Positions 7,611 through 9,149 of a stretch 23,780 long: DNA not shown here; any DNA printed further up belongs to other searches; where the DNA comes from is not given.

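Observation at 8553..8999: Internal in-frame start with a strong RBS inside the protease gene (lambda C/Nu3-like nested scaffold)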

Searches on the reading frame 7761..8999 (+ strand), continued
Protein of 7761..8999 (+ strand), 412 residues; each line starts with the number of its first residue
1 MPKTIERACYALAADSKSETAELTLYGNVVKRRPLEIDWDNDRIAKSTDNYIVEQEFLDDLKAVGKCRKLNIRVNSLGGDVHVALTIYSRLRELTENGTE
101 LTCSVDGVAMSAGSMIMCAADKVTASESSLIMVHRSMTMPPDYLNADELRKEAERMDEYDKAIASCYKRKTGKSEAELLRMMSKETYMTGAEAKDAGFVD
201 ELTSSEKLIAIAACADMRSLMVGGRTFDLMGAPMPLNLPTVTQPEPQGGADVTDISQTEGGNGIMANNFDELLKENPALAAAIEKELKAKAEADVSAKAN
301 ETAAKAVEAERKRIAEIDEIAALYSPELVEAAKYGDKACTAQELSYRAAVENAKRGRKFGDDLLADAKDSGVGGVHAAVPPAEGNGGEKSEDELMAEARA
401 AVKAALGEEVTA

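Call 21: get_annotated_region(hit=H9, flank=2500)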
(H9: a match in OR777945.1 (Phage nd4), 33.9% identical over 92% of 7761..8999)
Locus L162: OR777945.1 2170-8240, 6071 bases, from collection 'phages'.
description: Phage nd4, complete genome.
organism: Phage nd4 (NCBI taxid 3110883)
taxonomy: Viruses; Duplodnaviria; Heunggongvirae; Uroviricota; Caudoviricetes
host: -; source: -; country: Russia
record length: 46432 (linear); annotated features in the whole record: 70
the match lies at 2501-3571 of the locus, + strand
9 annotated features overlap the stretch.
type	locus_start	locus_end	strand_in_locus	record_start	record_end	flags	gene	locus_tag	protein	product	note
CDS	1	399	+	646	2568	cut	-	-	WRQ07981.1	terminase DNA packaging protein A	-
CDS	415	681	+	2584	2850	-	-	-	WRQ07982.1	head-tail joining protein W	-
CDS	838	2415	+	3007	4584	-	-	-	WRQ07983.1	portal protein B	-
CDS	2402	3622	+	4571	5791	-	-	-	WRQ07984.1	head-tail preconnector protease C / head, scaffolding domain Nu3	-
CDS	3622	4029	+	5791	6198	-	-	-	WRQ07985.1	head-DNA stabilization protein D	-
CDS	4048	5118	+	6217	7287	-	-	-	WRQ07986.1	major capsid protein E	-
CDS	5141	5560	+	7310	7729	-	-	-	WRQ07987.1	hypothetical protein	-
CDS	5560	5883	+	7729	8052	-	-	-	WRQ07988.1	hypothetical protein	-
CDS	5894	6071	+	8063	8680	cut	-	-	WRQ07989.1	hypothetical protein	-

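Call 22: get_annotated_region(hit=H3, flank=2500)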
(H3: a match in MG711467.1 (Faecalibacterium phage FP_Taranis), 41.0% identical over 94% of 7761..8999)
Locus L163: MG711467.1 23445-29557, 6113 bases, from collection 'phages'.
description: Faecalibacterium phage FP_Taranis, complete genome.
organism: Faecalibacterium phage FP_Taranis (NCBI taxid 2070186)
taxonomy: Viruses; Duplodnaviria; Heunggongvirae; Uroviricota; Caudoviricetes; Taranisvirus; Taranisvirus taranis
host: Faecalibacterium prausnitzii; source: -; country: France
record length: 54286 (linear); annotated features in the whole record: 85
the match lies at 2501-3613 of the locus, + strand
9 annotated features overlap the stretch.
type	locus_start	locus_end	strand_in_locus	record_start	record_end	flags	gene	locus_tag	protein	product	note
CDS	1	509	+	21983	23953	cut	-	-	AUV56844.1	terminase large subunit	rasttk_feature_creation_tool=prodigal; terminase large subunit, TermL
CDS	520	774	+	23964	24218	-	-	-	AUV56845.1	putative head to tail joining protein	rasttk_feature_creation_tool=prodigal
CDS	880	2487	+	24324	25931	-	-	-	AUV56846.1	portal protein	rasttk_feature_creation_tool=prodigal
CDS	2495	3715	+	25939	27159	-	-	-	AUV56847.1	Clp protease-like protein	rasttk_feature_creation_tool=glimmer3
CDS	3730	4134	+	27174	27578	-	-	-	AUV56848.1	head decoration protein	rasttk_feature_creation_tool=prodigal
CDS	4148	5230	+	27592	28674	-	-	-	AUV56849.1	major capsid protein E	rasttk_feature_creation_tool=prodigal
CDS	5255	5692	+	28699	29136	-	-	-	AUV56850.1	hypothetical protein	rasttk_feature_creation_tool=prodigal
CDS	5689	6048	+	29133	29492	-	-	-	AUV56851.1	neck protein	rasttk_feature_creation_tool=prodigal; Neck protein Ne1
CDS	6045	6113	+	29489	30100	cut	-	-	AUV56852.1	tube completion protein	rasttk_feature_creation_tool=prodigal; tube completion protein Tc1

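Call 46: get_annotated_region(hit=H6, flank=600)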
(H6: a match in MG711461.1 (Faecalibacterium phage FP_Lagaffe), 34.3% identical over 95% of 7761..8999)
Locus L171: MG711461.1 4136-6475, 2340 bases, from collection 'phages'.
description: Faecalibacterium phage FP_Lagaffe, complete genome.
organism: Faecalibacterium phage FP_Lagaffe (NCBI taxid 2070183)
taxonomy: Viruses; Duplodnaviria; Heunggongvirae; Uroviricota; Caudoviricetes; Lagaffevirus; Lagaffevirus lagaffe
host: Faecalibacterium prausnitzii; source: -; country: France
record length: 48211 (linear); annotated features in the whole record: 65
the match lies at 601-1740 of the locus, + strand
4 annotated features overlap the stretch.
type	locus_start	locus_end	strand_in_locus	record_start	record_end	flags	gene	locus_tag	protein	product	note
CDS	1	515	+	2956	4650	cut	-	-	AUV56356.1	portal protein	-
CDS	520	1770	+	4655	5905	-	-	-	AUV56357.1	Clp protease-like protein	-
CDS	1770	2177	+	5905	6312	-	-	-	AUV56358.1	head decoration protein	-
CDS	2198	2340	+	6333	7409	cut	-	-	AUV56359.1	major capsid protein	-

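Call 47: get_annotated_region(hit=H12, flank=600)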
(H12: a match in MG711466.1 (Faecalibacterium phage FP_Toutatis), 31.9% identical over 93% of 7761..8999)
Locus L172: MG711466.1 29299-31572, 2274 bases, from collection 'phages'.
description: Faecalibacterium phage FP_Toutatis, complete genome.
organism: Faecalibacterium phage FP_Toutatis (NCBI taxid 2070187)
taxonomy: Viruses; Duplodnaviria; Heunggongvirae; Uroviricota; Caudoviricetes; Toutatisvirus; Toutatisvirus toutatis
host: Faecalibacterium prausnitzii; source: -; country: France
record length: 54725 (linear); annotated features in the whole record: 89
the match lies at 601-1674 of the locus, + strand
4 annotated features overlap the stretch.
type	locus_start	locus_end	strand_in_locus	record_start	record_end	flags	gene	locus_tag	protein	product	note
CDS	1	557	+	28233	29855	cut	-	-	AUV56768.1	portal protein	rasttk_feature_creation_tool=prodigal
CDS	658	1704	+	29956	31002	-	-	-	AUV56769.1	capsid assembly protease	rasttk_feature_creation_tool=prodigal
CDS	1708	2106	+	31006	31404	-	-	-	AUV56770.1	hypothetical protein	rasttk_feature_creation_tool=prodigal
CDS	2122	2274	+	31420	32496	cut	-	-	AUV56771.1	major capsid protein E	rasttk_feature_creation_tool=prodigal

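Call 48: get_annotated_region(hit=H14, flank=600)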
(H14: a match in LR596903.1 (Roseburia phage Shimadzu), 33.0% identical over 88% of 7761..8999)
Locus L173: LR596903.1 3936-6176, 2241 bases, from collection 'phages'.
description: Roseburia phage Shimadzu genome assembly, chromosome: 1.
organism: Roseburia phage Shimadzu (NCBI taxid 2570913)
taxonomy: Viruses; Duplodnaviria; Heunggongvirae; Uroviricota; Caudoviricetes
host: -; source: -; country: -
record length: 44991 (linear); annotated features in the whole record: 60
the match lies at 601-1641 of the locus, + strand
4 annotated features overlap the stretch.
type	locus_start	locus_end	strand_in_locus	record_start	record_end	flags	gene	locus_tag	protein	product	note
CDS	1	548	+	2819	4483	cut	orf04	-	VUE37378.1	Portal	-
CDS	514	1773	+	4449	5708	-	orf05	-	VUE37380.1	Clp protease-like scafolding protein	-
CDS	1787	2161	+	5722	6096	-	orf06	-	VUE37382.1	HDPD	-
CDS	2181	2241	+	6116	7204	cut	orf07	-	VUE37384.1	MCP Major head protein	-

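Call 49: get_annotated_region(hit=H15, flank=600)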
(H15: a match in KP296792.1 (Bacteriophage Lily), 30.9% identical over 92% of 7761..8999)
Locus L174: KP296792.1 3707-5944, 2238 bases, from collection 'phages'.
description: Bacteriophage Lily, complete genome.
organism: Bacteriophage Lily (NCBI taxid 1589751)
taxonomy: Viruses; Duplodnaviria; Heunggongvirae; Uroviricota; Caudoviricetes; Lilyvirus; Lilyvirus lily
host: Paenibacillus larvae ATCC 9545; source: AFB diseased bee hive; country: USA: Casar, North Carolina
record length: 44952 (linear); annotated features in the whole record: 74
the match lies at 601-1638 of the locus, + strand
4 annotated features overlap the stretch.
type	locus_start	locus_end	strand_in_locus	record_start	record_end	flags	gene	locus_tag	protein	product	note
CDS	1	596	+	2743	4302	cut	-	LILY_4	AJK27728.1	portal protein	-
CDS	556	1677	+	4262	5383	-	-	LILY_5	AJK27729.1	Clp protease-like protein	Clp protease-like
CDS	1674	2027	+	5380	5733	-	-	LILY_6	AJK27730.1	hypothetical protein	Hypothetical Protein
CDS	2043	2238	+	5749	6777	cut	-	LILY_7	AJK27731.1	major capsid protein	major capsid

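Call 50: get_annotated_region(hit=H17, flank=600)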
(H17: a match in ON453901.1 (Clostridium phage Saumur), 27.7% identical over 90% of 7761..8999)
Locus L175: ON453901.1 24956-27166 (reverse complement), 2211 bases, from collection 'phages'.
description: Clostridium phage Saumur, complete genome.
organism: Clostridium phage Saumur (NCBI taxid 2951973)
taxonomy: Viruses
host: Enterocloster clostridioformis; source: feces; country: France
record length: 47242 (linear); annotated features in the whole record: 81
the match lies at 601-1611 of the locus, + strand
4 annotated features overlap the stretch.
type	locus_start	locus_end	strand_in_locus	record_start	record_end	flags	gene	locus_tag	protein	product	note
CDS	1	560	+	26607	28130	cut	-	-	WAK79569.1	portal protein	rasttk_feature_creation_tool=/opt/patric-common/ runtime/bin/phanotate version 1.5.0; HHpred against PHROGS v3; head, ...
CDS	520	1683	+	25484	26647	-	-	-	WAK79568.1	head maturation protease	rasttk_feature_creation_tool=/opt/patric-common/ runtime/bin/phanotate version 1.5.0; HHpred against PHROGS v3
CDS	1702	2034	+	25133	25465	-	-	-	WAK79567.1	head decoration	rasttk_feature_creation_tool=/opt/patric-common/ runtime/bin/phanotate version 1.5.0; HHpred against PHROGS v3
CDS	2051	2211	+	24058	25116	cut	-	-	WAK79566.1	major head protein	rasttk_feature_creation_tool=/opt/patric-common/ runtime/bin/phanotate version 1.5.0; HHpred against PHROGS v3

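Call 51: get_annotated_region(hit=H19, flank=600)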
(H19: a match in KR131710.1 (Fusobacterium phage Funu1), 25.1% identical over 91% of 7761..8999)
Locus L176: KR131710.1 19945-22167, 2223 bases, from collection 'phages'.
description: Fusobacterium phage Funu1, complete genome.
organism: Fusobacterium phage Funu1 (NCBI taxid 1640977)
taxonomy: Viruses; Duplodnaviria; Heunggongvirae; Uroviricota; Caudoviricetes
host: Fusobacterium nucleatum 7_1; source: -; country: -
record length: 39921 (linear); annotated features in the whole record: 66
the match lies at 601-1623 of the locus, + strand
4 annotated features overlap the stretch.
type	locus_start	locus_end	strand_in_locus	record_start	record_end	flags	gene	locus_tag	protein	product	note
CDS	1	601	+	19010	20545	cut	-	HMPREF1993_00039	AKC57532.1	portal protein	-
CDS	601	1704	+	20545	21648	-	-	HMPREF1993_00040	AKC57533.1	protease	-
CDS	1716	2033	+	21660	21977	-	-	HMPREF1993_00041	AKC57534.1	hypothetical protein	-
CDS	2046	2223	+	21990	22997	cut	-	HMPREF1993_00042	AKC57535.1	major capsid protein E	-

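Call 52: get_annotated_region(hit=H20, flank=800)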
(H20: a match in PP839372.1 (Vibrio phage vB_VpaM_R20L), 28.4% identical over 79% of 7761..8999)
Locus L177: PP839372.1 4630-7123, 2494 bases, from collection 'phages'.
description: Vibrio phage vB_VpaM_R20L, complete genome.
organism: Vibrio phage vB_VpaM_R20L (NCBI taxid 3161149)
taxonomy: Viruses; Duplodnaviria; Heunggongvirae; Uroviricota; Caudoviricetes
host: Vibrio sp.; source: -; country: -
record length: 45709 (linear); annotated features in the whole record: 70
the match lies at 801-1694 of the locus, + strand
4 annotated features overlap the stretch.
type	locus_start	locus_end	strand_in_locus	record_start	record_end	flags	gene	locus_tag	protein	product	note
CDS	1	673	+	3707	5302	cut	-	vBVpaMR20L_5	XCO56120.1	portal protein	-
CDS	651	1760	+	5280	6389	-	-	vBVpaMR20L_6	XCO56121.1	Clp protease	-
CDS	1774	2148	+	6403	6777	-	-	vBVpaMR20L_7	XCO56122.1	head decoration protein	-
CDS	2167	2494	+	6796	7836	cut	-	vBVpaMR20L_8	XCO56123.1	major capsid protein E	-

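Call 53: get_annotated_region(hit=H24, flank=800)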
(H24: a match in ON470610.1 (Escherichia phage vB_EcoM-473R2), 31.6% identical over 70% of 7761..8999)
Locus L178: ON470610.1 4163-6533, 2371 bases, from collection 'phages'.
description: Escherichia phage vB_EcoM-473R2, partial genome.
organism: Escherichia phage vB_EcoM-473R2 (NCBI taxid 2946076)
taxonomy: Viruses; Duplodnaviria; Heunggongvirae; Uroviricota; Caudoviricetes
host: Escherichia coli; source: -; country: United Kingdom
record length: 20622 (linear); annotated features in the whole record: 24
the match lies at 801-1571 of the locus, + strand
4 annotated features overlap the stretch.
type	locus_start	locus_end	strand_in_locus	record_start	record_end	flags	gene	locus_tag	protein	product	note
CDS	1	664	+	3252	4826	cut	-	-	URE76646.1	portal protein B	head, portal protein B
CDS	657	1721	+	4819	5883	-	-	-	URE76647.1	head-tail preconnector protease C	head, head-tail preconnector protease C / Phage head, scaffolding domain Nu3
CDS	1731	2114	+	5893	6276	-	-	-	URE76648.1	head decoration protein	-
CDS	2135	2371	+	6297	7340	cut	-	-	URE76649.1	major capsid protein E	head, major capsid protein E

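Call 55: predict_structure(alignment_id=A1)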
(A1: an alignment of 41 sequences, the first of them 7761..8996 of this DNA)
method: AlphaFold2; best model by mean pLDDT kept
length: 412 residues; sequences in the alignment: 41
mean_pLDDT: 81.5   pTM: 0.57
mean pLDDT of the five models: 81.5, 80.1, 78.6, 77.3, 77.3
residues with pLDDT >= 90: 174; 70-90: 170; 50-70: 30; < 50: 38
segments of 3 or more residues with pLDDT < 50: 245-263, 375-388, 408-412
pLDDT, mean of each block of 10 residues (from residue 1): 81 89 93 82 77 92 88 93 94 94 94 96 94 87 87 92 95 96 89 96 78 86 86 83 49 30 63 81 83 77 86 94 90 90 89 81 75 48 46 70 55 35
secondary structure, 60 per line:
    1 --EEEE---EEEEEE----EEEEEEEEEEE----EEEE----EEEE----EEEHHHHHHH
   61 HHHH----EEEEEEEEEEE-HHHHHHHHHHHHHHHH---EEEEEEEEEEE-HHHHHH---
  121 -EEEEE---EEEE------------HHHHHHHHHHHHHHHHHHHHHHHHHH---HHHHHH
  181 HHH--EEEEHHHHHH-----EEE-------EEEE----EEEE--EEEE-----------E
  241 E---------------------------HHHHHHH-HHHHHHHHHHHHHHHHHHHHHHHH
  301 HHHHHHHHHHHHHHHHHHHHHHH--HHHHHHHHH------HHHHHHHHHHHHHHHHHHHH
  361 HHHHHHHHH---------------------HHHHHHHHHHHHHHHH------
elements in order: E3-6 E10-15 E20-30 E35-38 E43-46 E51-53 H54-64 E69-79 H81-96 E100-110 H112-117 E122-126 E130-133 H146-171 H175-183 E186-189 H190-195 E201-203 E211-214 E219-222 E225-228 H269-275 H277-323 H326-334 H341-369 H391-406

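Call 60: search_protein_families(library=ncbifam, proteins=[window:7761-8999:+], max_evalue=0.01)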
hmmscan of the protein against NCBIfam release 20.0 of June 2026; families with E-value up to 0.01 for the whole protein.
window:7761-8999:+ (412 aa): 14 families
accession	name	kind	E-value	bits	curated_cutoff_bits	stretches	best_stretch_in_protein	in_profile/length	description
NF045540.1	scaf_prot_MCP1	exception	1.3e-42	146.4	475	1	54-344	17-273/652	ClpP-like prohead protease/major capsid protein fusion protein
NF045542.1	Clp_rel_HeadMat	equivalog_domain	5.4e-39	133.8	120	1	42-202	7-165/165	head maturation protease, ClpP-related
NF001368.0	PRK00277.1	subfamily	4.5e-14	52.8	249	1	44-207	41-199/203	ATP-dependent Clp protease proteolytic subunit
NF011090.0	PRK14513.1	equivalog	8e-14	51.9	347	1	44-204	36-191/201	ATP-dependent Clp protease proteolytic subunit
NF009205.0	PRK12553.1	subfamily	2.1e-12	47.1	228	1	61-206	61-205/211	ATP-dependent Clp protease proteolytic subunit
TIGR00493.1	clpP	equivalog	1.3e-09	38.1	308.6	1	43-202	35-189/192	ATP-dependent Clp endopeptidase proteolytic subunit ClpP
NF011091.0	PRK14514.1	equivalog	1.8e-08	34.3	361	1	55-204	72-218/221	ATP-dependent Clp endopeptidase proteolytic subunit ClpP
NF009203.0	PRK12551.1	equivalog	1.6e-07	31.2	359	1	41-204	31-189/196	ATP-dependent Clp protease proteolytic subunit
NF008745.0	PRK11778.1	equivalog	2e-07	30.4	259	1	70-131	133-194/345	protease SohB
TIGR00706.1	SppA_dom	equivalog_domain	2.4e-06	27.4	155.45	1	58-131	23-95/208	signal peptide peptidase SppA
TIGR00705.1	SppA_67K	equivalog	1.3e-05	23.8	311.45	1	57-129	340-412/590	signal peptide peptidase SppA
NF009204.0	PRK12552.1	equivalog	5.9e-05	22.6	263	1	107-209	116-218/225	ATP-dependent Clp protease proteolytic subunit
NF008195.0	PRK10949.1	equivalog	7.7e-05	21.1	746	1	66-130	364-428/618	signal peptide peptidase SppA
NF011089.0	PRK14512.1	equivalog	0.00079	19.2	251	1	43-204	36-192/200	ATP-dependent Clp protease proteolytic subunit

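Call 72: fold_search(model_id=the predicted structure, library=pdb)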
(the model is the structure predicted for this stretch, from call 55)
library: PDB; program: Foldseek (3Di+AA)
matches with E <= 10: 1830; with E <= 0.001: 1498
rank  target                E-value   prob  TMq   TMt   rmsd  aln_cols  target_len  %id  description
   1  6hwn_E                2.7e-11  1.00  0.35  0.73   5.2       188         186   19  Structure of Thermus thermophilus ClpP in complex with a tripeptide. (released 2019-09-18)
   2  6hwn_F                3.7e-11  1.00  0.35  0.72   5.2       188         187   19  Structure of Thermus thermophilus ClpP in complex with a tripeptide. (released 2019-09-18)
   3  6hwn_B                5.0e-11  1.00  0.35  0.73   6.9       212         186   18  Structure of Thermus thermophilus ClpP in complex with a tripeptide. (released 2019-09-18)
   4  4u0g_C                5.9e-11  1.00  0.35  0.70   8.0       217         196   17  Crystal Structure of M. tuberculosis ClpP1P2 bound to ADEP and agonist (released 2014-10-08)
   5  6iw7_J                6.7e-11  1.00  0.36  0.72   7.5       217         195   16  structural insights into Mycobacterium tuberculosis ClpP1P2 inhibition by Cediranib: implications for developing antim (released 2020-01-01)
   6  4emp_S                7.1e-11  1.00  0.36  0.75   5.9       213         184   20  Crystal structure of the mutant of ClpP E137A from Staphylococcus aureus (released 2013-04-17)
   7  6hwn_C                7.6e-11  1.00  0.35  0.72   5.2       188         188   19  Structure of Thermus thermophilus ClpP in complex with a tripeptide. (released 2019-09-18)
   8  9mk5_A                8.0e-11  1.00  0.33  0.70   2.7       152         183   20  Crystal structure of Neisseria meningitidis ClpP protease complex with small molecule activator, Dioctatin (released 2025-09-03)
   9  4u0g_D                8.0e-11  1.00  0.35  0.71   7.9       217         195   17  Crystal Structure of M. tuberculosis ClpP1P2 bound to ADEP and agonist (released 2014-10-08)
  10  6hwn_A                9.1e-11  1.00  0.35  0.72   6.7       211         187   18  Structure of Thermus thermophilus ClpP in complex with a tripeptide. (released 2019-09-18)
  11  3q7h_K                9.6e-11  1.00  0.35  0.71   5.5       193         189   18  Structure of the ClpP subunit of the ATP-dependent Clp Protease from Coxiella burnetii (released 2011-01-12)
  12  3q7h_I                1.0e-10  1.00  0.35  0.71   7.4       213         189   17  Structure of the ClpP subunit of the ATP-dependent Clp Protease from Coxiella burnetii (released 2011-01-12)
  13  6naq_A                1.1e-10  1.00  0.36  0.75   5.0       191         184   19  Crystal structure of Neisseria meningitidis ClpP protease in Apo form (released 2019-11-13)
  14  9r2s_Pe               1.2e-10  1.00  0.35  0.73   6.9       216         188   19  Structure of the S.aureus ClpP degradation chamber in the context of the MecA/ClpC/CLpC complex (released 2025-09-17)
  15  9ndj_T                1.2e-10  1.00  0.34  0.72   2.3       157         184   18  Cryo-EM structure of the endogenous ClpP1/ClpP2 heterocomplex from Pseudomonas aeruginosa bound to the AAA+ ClpX unfol (released 2025-10-01)
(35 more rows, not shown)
